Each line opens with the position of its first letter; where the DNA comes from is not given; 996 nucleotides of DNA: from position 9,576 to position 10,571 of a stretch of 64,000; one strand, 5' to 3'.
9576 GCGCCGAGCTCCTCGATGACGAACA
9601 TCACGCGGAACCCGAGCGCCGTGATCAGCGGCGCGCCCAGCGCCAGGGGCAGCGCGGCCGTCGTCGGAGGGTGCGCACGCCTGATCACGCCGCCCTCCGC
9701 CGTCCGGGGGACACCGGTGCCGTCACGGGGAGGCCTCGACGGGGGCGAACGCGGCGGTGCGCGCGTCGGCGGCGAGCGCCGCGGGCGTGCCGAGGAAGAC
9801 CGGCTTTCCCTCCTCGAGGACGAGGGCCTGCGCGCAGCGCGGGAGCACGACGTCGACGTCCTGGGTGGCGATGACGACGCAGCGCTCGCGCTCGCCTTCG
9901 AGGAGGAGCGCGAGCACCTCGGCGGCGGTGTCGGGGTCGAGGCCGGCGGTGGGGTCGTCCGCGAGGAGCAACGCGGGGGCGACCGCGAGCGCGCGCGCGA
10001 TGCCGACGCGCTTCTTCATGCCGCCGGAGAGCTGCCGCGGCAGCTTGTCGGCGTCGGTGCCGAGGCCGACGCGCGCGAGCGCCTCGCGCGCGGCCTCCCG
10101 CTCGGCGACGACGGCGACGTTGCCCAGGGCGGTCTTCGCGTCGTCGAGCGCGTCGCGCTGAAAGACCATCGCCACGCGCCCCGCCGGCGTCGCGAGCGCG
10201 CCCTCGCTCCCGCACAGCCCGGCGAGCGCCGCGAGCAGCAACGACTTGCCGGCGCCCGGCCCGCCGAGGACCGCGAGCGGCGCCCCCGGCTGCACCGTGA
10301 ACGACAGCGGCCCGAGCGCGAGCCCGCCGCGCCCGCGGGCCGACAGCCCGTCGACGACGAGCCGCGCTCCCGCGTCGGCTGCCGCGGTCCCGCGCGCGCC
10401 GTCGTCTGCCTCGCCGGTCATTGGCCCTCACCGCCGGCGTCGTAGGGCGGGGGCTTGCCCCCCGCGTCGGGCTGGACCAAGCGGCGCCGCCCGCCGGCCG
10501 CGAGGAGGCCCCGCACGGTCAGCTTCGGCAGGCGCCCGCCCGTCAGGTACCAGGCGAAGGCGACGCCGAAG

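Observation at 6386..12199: UbiB kinase coupled to an Mla/Mce-type transporter with two different ATPases and two different permeases whose ATP-site defects are complementary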

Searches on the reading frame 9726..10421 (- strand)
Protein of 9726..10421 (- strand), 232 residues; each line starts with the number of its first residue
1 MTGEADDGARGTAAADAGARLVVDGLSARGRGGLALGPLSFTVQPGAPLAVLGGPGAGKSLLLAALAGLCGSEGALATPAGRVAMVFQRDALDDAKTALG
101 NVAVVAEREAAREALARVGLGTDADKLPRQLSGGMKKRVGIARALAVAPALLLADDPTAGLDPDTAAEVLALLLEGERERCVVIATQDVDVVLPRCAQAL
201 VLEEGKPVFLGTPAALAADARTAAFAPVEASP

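Call 3: search_protein_families(library=pfam, proteins=[window:9726-10421:-], max_evalue=0.01)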
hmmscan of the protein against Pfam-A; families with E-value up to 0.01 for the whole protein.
window:9726-10421:- (232 aa): 3 families
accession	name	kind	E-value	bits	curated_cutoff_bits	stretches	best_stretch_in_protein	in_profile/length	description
PF00005.33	ABC_tran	-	1.8e-23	84.1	25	1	38-159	3-137/137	ABC transporter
PF13304.12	AAA_21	-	0.00044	20.8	27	0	128-188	235-299/304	AAA domain, putative AbiEii toxin, Type IV TA system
PF13191.12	AAA_16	-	0.0048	17.8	32.6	1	49-183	27-166/167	AAA ATPase domain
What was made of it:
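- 9723..10421 (-): ATPase-1 (232 aa), the NBD that carries the degenerate catalytic half-site. PF00005 (call 3).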

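Call 4: search_protein_families(library=ncbifam, proteins=[window:9726-10421:-], max_evalue=0.01)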
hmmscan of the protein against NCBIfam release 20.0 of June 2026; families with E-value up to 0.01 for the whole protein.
window:9726-10421:- (232 aa): 180 families (the best 25 are shown)
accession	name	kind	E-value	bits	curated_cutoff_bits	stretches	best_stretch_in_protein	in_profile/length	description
TIGR02315.1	ABC_phnC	equivalog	2.4e-27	95.9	266.1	2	106-219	121-236/243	phosphonate ABC transporter ATP-binding protein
NF010157.0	PRK13636.1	equivalog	1.4e-25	90.1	463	1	109-219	120-232/285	cobalt transporter ATP-binding subunit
TIGR04521.1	ECF_ATPase_2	equivalog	3.1e-25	88.8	330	1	108-220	121-236/279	energy-coupling factor transporter ATPase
TIGR03258.1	PhnT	equivalog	6.1e-24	84.7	499.15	1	14-218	2-229/359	2-aminoethylphosphonate ABC transport system ATP-binding subunit PhnT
TIGR03864.1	PQQ_ABC_ATP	hypoth_equivalog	6.3e-24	84.7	302.25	1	22-223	3-226/236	ABC transporter, ATP-binding subunit, PQQ-dependent alcohol dehydrogenase system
NF008428.0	PRK11264.1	equivalog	1.3e-23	83.5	406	1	88-221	92-236/250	L-cystine ABC transporter ATP-binding protein TcyN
TIGR02673.1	FtsE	equivalog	1.4e-23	83.7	264.85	1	82-206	80-214/214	cell division ATP-binding protein FtsE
TIGR02857.1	CydD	equivalog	1.7e-22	80.1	435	1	16-190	317-518/529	thiol reductant ABC exporter subunit CydD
TIGR02314.1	ABC_MetN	equivalog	2.4e-22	79.4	499.7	1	76-222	77-234/343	methionine ABC transporter ATP-binding protein MetN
NF008421.0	PRK11248.1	equivalog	4.4e-22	78.8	357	1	21-194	2-194/255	taurine ABC transporter ATP-binding subunit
TIGR02211.1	LolD_lipo_ex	equivalog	5.2e-22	78.4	307.75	1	100-206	111-218/221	lipoprotein-releasing ABC transporter ATP-binding protein LolD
NF008338.0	PRK11124.1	equivalog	6.9e-22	78.1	369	1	105-225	116-236/242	arginine ABC transporter ATP-binding protein ArtP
TIGR01188.1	drrA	subfamily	1.1e-21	77.4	312.45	1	35-218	8-213/302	daunorubicin resistance ABC transporter, ATP-binding protein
TIGR02982.1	heterocyst_DevA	subfamily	1.7e-21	76.8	295.8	1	82-190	83-203/220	ABC exporter ATP-binding subunit, DevA family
TIGR03608.1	L_ocin_972_ABC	subfamily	2.4e-21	76.2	254.85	1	105-191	109-196/206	putative bacteriocin export ABC transporter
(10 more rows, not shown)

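Call 6: search_solved_structures(query=window:9726-10421:-, show_alignments=3, max_evalue=1e-10)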
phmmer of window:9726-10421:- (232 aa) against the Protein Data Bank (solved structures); distinct sequences matched with E-value up to 1e-10: 278 (the best 60 are shown).
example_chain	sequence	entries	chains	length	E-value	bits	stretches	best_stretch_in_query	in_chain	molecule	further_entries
8s7v_K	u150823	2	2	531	1e-25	93.9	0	124-215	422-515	Glycine betaine/carnitine/choline transport ATP-binding protein OpuCA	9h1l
8j5s_D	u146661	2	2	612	2e-25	92.9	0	113-208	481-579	Uncharacterized ABC transporter ATP-binding protein Rv1281c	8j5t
8j5q_D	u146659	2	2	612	2.5e-24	89.4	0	113-208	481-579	Uncharacterized ABC transporter ATP-binding protein Rv1281c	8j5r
3gfo_A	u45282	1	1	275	1.1e-21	80.7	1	108-219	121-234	Cobalt import ATP-binding protein cbiO 1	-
8wd9_D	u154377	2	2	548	2.4e-21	79.6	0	108-208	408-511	Probable dipeptide-transport ATP-binding protein ABC transporter DppD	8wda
4fin_A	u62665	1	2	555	2.8e-21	79.4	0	33-188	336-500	EttA (YjjK) ABCF family protein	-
3j5s_D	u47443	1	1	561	3e-21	79.3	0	33-188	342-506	Energy-dependent translational throttle A (EttA)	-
7mbz_C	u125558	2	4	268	5.5e-21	78.4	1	35-209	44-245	ABC transporter, ATP-binding protein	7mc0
8wdb_D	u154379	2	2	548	7e-21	78.1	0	108-208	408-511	Probable dipeptide-transport ATP-binding protein ABC transporter DppD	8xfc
9nlb_E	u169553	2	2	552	9.6e-21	77.7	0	33-188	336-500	Energy-dependent translational throttle protein EttA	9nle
9nl5_E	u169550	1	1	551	9.7e-21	77.6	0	33-188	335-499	EttA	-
3dhw_C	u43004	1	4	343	8.6e-20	74.5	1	71-213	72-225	Methionine import ATP-binding protein metN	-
6cvl_C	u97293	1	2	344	1.6e-19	73.7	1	71-213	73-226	MetN nucleotide-binding subunit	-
3tui_C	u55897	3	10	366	2e-19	73.3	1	71-213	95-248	Methionine import ATP-binding protein MetN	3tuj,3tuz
4f4c_A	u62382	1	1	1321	3.2e-19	72.7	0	121-214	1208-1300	Multidrug resistance protein pgp-1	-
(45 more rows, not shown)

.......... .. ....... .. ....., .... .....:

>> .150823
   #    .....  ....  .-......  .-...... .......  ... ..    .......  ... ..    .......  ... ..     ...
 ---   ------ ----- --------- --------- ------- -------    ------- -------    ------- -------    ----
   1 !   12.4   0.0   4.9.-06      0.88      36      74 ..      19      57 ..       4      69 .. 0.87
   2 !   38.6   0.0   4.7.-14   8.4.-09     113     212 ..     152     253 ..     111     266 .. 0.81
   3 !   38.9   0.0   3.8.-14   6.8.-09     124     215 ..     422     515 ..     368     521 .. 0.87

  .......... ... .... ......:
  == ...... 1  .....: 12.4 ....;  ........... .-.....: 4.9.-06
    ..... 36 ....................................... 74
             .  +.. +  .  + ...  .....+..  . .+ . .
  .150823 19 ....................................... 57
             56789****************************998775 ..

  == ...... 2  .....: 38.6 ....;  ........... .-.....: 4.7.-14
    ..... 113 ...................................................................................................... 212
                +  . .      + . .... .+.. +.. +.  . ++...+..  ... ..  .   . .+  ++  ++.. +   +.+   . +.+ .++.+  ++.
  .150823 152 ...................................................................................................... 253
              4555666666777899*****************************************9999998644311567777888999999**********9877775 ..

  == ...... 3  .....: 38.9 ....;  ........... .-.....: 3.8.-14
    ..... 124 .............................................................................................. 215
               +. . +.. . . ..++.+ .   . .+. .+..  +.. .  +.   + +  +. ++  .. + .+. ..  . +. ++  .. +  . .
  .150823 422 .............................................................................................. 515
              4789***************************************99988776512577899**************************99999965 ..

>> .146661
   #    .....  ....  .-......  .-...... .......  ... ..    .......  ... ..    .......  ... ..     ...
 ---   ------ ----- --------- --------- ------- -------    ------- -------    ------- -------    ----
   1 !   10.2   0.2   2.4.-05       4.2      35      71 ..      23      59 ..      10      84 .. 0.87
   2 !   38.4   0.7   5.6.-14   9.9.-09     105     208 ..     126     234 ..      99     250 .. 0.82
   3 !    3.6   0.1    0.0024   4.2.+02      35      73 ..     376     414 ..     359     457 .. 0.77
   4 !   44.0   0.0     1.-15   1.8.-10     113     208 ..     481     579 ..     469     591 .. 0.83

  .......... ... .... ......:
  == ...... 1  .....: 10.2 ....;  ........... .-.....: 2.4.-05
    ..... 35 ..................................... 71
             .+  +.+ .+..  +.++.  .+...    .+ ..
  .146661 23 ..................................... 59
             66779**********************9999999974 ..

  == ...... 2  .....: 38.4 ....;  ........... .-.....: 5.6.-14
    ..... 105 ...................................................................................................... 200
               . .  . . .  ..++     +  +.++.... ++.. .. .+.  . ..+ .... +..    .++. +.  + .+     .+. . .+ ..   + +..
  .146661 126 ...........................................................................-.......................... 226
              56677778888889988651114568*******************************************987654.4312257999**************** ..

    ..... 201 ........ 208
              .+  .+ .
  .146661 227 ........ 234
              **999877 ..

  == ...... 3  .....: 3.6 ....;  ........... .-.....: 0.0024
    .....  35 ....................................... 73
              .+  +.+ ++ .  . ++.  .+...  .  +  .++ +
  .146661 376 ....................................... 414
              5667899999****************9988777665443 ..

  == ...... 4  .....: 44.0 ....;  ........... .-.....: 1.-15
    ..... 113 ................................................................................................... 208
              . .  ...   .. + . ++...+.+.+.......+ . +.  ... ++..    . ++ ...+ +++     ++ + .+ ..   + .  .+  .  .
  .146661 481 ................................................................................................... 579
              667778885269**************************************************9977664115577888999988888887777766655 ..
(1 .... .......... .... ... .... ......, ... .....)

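Call 8: find_homologous_proteins(query=window:9726-10421:-, max_evalue=1e-10)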
Query window:9726-10421:- (232 aa): 4356 proteins with E <= 1e-10 among 8000 candidates; the best 120 are listed.
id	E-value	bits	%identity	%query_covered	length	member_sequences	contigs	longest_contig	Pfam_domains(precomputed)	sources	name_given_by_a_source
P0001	1.0e-132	458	100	100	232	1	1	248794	PF00005.34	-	-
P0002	4.5e-61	224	61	89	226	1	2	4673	PF00005.34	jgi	jgi:phospholipid/cholesterol/gamma-HCH transport system ATP-binding protein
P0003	4.0e-60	221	63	87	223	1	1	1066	PF00005.34,PF13304.13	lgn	-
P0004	4.9e-60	221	64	87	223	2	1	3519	PF00005.34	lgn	-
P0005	9.9e-60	220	61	88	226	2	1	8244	PF00005.34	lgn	-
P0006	1.9e-59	219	60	90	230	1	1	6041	PF00005.34,PF13304.13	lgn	-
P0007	4.3e-59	218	61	88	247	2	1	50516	PF00005.34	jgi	jgi:ABC-type multidrug transport system ATPase subunit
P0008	1.4e-58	216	61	89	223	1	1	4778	PF00005.34,PF13304.13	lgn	-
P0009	3.0e-58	215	61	81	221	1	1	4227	PF00005.34,PF13304.13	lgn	-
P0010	6.4e-58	214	58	92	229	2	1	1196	PF00005.34,PF13304.13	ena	-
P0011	6.9e-57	211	59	86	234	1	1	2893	PF00005.34,PF13304.13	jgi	jgi:ABC-type transporter Mla maintaining outer membrane lipid asymmetry ATPase subunit MlaF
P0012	6.0e-55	204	57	87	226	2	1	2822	PF00005.34,PF13304.13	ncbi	ncbi:MAG TPA: ATP-binding cassette domain-containing protein [Myxococcota bacterium]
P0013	6.0e-52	194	54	88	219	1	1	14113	PF00005.34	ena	-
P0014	1.0e-51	194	56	88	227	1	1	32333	PF00005.34,PF13304.13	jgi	jgi:ABC-type phosphate/phosphonate transport system ATPase subunit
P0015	2.7e-50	189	58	89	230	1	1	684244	PF00005.34,PF13304.13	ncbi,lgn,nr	ncbi:MAG: ATP-binding cassette domain-containing protein [Deltaproteobacteria bacterium]|nr:ATP-bind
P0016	6.8e-50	188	54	90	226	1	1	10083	PF00005.34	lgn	-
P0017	9.0e-50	187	54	89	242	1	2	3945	PF00005.34,PF13304.13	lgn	-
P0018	2.5e-49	186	58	89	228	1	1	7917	PF00005.34,PF13304.13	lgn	-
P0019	9.1e-49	184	59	78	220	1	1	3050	PF00005.34,PF13304.13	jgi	jgi:ABC-type multidrug transport system ATPase subunit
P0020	2.0e-48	183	58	88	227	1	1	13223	PF00005.34,PF13304.13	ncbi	-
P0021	7.1e-48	181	57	88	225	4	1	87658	PF00005.34,PF13304.13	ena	-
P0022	1.3e-47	180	57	89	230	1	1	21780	PF00005.34,PF13304.13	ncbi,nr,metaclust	ncbi:MAG: hypothetical protein A2138_27380 [Deltaproteobacteria bacterium RBG_16_71_12]|nr:MAG: hypo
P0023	4.1e-47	179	54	89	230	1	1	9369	PF00005.34,PF13304.13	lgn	-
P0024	5.6e-47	178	57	87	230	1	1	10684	PF00005.34,PF13304.13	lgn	-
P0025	1.6e-45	173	63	68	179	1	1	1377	PF00005.34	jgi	jgi:ABC-type multidrug transport system ATPase subunit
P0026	2.0e-45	173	54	83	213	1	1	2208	PF00005.34,PF13304.13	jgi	jgi:phospholipid/cholesterol/gamma-HCH transport system ATP-binding protein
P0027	4.8e-45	172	57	87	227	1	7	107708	PF00005.34,PF13304.13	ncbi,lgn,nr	ncbi:MAG: ATP-binding cassette domain-containing protein [Deltaproteobacteria bacterium]|nr:ATP-bind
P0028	8.4e-45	171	53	89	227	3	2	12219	PF00005.34,PF13304.13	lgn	-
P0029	1.4e-43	167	54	89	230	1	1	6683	PF00005.34,PF13304.13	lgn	-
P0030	3.2e-42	163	54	90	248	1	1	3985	PF00005.34,PF13304.13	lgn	-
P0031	6.9e-42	162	50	91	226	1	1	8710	PF00005.34,PF13304.13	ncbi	-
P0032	2.7e-41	160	54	80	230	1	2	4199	PF00005.34,PF13304.13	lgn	-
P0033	2.4e-37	147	49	86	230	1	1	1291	PF00005.34,PF13304.13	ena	-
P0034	5.3e-37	146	47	91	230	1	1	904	PF00005.34,PF13304.13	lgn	-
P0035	1.2e-36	144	47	88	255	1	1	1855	PF00005.34,PF13304.13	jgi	jgi:ABC-type transporter Mla maintaining outer membrane lipid asymmetry ATPase subunit MlaF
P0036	1.4e-35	141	50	83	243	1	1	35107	PF00005.34,PF13304.13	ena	-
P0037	1.5e-34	138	48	83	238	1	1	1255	PF00005.34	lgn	-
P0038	1.8e-34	137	50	85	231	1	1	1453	PF00005.34,PF13304.13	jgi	jgi:ABC-type nitrate/sulfonate/bicarbonate transport system ATPase subunit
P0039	4.1e-34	136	45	88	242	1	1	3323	PF00005.34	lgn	-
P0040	8.1e-34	135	49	75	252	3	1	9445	PF00005.34,PF13304.13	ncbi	-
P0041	1.1e-33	135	46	88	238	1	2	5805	PF00005.34,PF13304.13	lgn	-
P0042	2.3e-33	134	48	89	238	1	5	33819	PF00005.34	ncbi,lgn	-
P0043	3.2e-33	133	49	72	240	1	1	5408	PF00005.34,PF13401.13,PF13304.13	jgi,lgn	jgi:ABC-type multidrug transport system ATPase subunit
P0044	1.4e-32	131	45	88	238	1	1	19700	PF00005.34,PF13304.13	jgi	jgi:D-methionine transport system ATP-binding protein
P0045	2.8e-32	130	53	52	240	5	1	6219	PF00005.34,PF13304.13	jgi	jgi:ABC-type multidrug transport system ATPase subunit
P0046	4.7e-32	129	51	53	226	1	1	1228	PF00005.34,PF13304.13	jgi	jgi:ABC-type nitrate/sulfonate/bicarbonate transport system ATPase subunit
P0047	1.5e-31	128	43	96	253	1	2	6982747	PF00005.34,PF13304.13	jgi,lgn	jgi:phospholipid/cholesterol/gamma-HCH transport system ATP-binding protein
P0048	3.2e-31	127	43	85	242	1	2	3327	PF00005.34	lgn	-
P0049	7.5e-31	125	47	83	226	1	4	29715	PF00005.34,PF13304.13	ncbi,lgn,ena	-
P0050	1.8e-29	121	42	80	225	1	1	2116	PF00005.34,PF13304.13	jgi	jgi:phospholipid/cholesterol/gamma-HCH transport system ATP-binding protein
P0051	5.6e-29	119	42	86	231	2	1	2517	PF00005.34,PF13304.13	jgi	jgi:phospholipid/cholesterol/gamma-HCH transport system ATP-binding protein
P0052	1.2e-28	118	42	86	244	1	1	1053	PF00005.34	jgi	jgi:phospholipid/cholesterol/gamma-HCH transport system ATP-binding protein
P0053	2.5e-27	114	41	83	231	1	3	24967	PF00005.34,PF13304.13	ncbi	-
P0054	2.6e-26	111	39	84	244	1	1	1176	PF00005.34,PF02463.26,PF13304.13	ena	-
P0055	1.4e-25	108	31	78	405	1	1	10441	PF00005.34,PF02463.26,PF13304.13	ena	-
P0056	1.4e-25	108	44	84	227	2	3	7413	PF00005.34,PF13304.13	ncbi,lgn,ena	-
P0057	7.3e-25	106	47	70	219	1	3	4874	PF00005.34,PF13304.13,PF13191.13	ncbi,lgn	-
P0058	7.6e-25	106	53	56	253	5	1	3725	PF00005.34,PF20703.4,PF13304.13,PF13191.13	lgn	-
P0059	1.3e-24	105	41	83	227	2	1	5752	PF00005.34,PF13304.13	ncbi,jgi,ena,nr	ncbi:MAG TPA: ATP-binding cassette domain-containing protein [Myxococcales bacterium]|nr:ATP-binding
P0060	2.9e-24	104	45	75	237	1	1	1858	PF00005.34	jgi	jgi:phospholipid/cholesterol/gamma-HCH transport system ATP-binding protein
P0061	4.8e-24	103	38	88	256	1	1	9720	PF00005.34,PF13401.13,PF13304.13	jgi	-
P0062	4.8e-24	103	43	72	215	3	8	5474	PF00005.34,PF13304.13,PF13191.13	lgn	-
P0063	7.2e-24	103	41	79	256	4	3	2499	PF00005.34,PF13304.13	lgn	-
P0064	8.4e-24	102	37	87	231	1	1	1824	PF00005.34,PF13304.13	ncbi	-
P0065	8.4e-24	102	40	78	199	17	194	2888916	PF00005.34,PF13304.13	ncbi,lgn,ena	-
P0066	1.1e-23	102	38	81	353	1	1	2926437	PF09383.17,PF00005.34,PF02463.26,PF13304.13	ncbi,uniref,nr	ncbi:methionine ABC transporter ATP-binding protein [Corynebacterium aquilae]|uniref:Methionine ABC 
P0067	1.2e-23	102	42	72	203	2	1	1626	PF00005.34,PF13304.13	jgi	jgi:phospholipid/cholesterol/gamma-HCH transport system ATP-binding protein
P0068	1.4e-23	102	40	80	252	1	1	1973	PF00005.34,PF13304.13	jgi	jgi:phospholipid/cholesterol/gamma-HCH transport system ATP-binding protein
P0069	2.4e-23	101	39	79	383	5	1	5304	PF09383.17,PF00005.34,PF02463.26,PF13304.13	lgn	-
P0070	2.6e-23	101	37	77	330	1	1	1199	PF09383.17,PF00005.34,PF02463.26,PF13304.13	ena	-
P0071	4.1e-23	100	36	85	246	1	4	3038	PF00005.34,PF13304.13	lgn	-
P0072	4.1e-23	100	39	81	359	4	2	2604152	PF09383.17,PF00005.34,PF02463.26,PF13304.13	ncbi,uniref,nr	ncbi:methionine ABC transporter ATP-binding protein [Corynebacterium frankenforstense]|uniref:methio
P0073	4.3e-23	100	38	91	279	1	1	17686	PF00005.34,PF13304.13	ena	-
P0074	5.0e-23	100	42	75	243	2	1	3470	PF00005.34,PF13304.13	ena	-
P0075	8.2e-23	99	38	91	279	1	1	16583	PF00005.34,PF13304.13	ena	-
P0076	1.2e-22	99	45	74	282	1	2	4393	PF00005.34,PF13304.13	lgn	-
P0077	1.2e-22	99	38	81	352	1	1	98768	PF09383.17,PF00005.34,PF02463.26,PF13304.13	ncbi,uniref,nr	ncbi:methionine ABC transporter ATP-binding protein [Corynebacterium sp. 13CS0277]|uniref:methionine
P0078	1.3e-22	99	39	81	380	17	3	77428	PF09383.17,PF00005.34,PF02463.26,PF13304.13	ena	-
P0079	1.3e-22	99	37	83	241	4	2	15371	PF00005.34,PF13304.13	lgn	-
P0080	1.3e-22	98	42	84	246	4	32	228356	PF00005.34,PF13401.13,PF02463.26,PF13304.13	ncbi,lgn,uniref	ncbi:methionine ABC transporter ATP-binding protein [Sphingomonas echinoides]|uniref:methionine ABC 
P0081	1.4e-22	98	37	84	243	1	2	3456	PF00005.34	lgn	-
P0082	1.4e-22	98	36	88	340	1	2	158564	PF09383.17,PF00005.34,PF02463.26,PF13304.13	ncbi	ncbi:methionine ABC transporter ATP-binding protein [Corynebacterium diphtheriae]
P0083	1.8e-22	98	36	82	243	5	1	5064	PF00005.34,PF13304.13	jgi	jgi:phospholipid/cholesterol/gamma-HCH transport system ATP-binding protein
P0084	1.9e-22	98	40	85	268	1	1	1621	PF00005.34,PF13304.13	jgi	jgi:D-methionine transport system ATP-binding protein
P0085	2.0e-22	98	39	80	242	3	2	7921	PF00005.34,PF02463.26,PF13304.13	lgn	-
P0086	2.3e-22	98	39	74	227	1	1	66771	PF00005.34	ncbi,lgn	-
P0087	2.5e-22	98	40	80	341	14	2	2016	PF09383.17,PF00005.34,PF02463.26,PF13304.13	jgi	jgi:D-methionine transport system ATP-binding protein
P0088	2.6e-22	98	35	81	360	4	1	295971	PF09383.17,PF00005.34,PF02463.26,PF13304.13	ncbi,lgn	ncbi:methionine ABC transporter ATP-binding protein [Corynebacterium callunae]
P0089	2.6e-22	98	37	86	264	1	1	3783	PF00005.34,PF13304.13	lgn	-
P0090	3.0e-22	97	40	88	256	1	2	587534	PF00005.34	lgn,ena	-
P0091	3.1e-22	97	42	77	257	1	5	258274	PF00005.34,PF13304.13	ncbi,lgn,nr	ncbi:MAG: ABC transporter ATP-binding protein [Armatimonadota bacterium]|nr:ABC transporter ATP-bind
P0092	3.5e-22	97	41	79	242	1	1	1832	PF00005.34,PF13304.13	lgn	-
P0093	3.5e-22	97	38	80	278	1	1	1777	PF00005.34,PF13304.13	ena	-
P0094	3.9e-22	97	40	85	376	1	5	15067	PF09383.17,PF00005.34,PF13304.13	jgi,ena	jgi:D-methionine transport system ATP-binding protein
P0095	4.2e-22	97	41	72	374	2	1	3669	PF00005.34,PF13401.13,PF20703.4,PF02463.26,PF13304.13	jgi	-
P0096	4.3e-22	97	38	91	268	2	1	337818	PF00005.34,PF13304.13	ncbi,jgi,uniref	ncbi:methionine ABC transporter ATP-binding protein [Acidocella sp.]|jgi:D-methionine transport syst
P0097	4.6e-22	97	51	46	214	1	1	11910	PF00005.34,PF13304.13,PF13191.13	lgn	-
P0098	4.6e-22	97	36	93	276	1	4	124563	PF00005.34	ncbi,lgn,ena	-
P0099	4.8e-22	97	36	90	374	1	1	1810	PF09383.17,PF09818.16,PF00005.34,PF02463.26,PF13304.13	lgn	-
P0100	4.9e-22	97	38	82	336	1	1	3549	PF09383.17,PF00005.34,PF02463.26,PF13304.13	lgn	-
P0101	5.5e-22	97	36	83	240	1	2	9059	PF00005.34,PF13304.13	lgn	-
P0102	5.7e-22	96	36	90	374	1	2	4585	PF09383.17,PF09818.16,PF00005.34,PF02463.26,PF13304.13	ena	-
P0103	6.1e-22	96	39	80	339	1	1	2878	PF09383.17,PF00005.34,PF02463.26,PF13304.13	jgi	jgi:D-methionine transport system ATP-binding protein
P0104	7.8e-22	96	41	80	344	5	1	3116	PF00005.34,PF13304.13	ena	-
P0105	8.5e-22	96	37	92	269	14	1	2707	PF00005.34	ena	-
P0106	8.7e-22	96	47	78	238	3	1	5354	PF00005.34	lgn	-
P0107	8.8e-22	96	38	82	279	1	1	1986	PF00005.34,PF13304.13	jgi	jgi:phospholipid/cholesterol/gamma-HCH transport system ATP-binding protein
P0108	9.0e-22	96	37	92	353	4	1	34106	PF09383.17,PF00005.34,PF02463.26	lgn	-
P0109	9.4e-22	96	36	88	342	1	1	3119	PF09383.17,PF00005.34,PF02463.26,PF13304.13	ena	-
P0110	9.4e-22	96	46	72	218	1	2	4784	PF00005.34,PF13304.13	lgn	-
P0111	1.1e-21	95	51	55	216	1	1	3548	PF00005.34,PF13304.13,PF13191.13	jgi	-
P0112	1.1e-21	95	34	98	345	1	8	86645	PF09383.17,PF00005.34,PF02463.26,PF13304.13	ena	-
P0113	1.3e-21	95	37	77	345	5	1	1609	PF09383.17,PF00005.34,PF02463.26,PF13304.13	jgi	-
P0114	1.5e-21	95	49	58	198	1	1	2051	PF00005.34,PF13247.12,PF13191.13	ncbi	-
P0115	2.0e-21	95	38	77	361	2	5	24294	PF09383.17,PF00005.34,PF02463.26,PF13304.13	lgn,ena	-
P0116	2.1e-21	95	38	85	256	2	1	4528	PF00005.34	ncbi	-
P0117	2.3e-21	94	38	84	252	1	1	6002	PF09818.16,PF00005.34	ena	-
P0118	2.6e-21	94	37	77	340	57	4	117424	PF09383.17,PF00005.34,PF02463.26,PF13304.13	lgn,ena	-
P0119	2.8e-21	94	40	82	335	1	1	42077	PF09383.17,PF00005.34,PF13304.13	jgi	jgi:D-methionine transport system ATP-binding protein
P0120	2.8e-21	94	38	84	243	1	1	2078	PF00005.34,PF13304.13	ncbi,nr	ncbi:MAG: ATP-binding cassette domain-containing protein [Armatimonadetes bacterium]|nr:ATP-binding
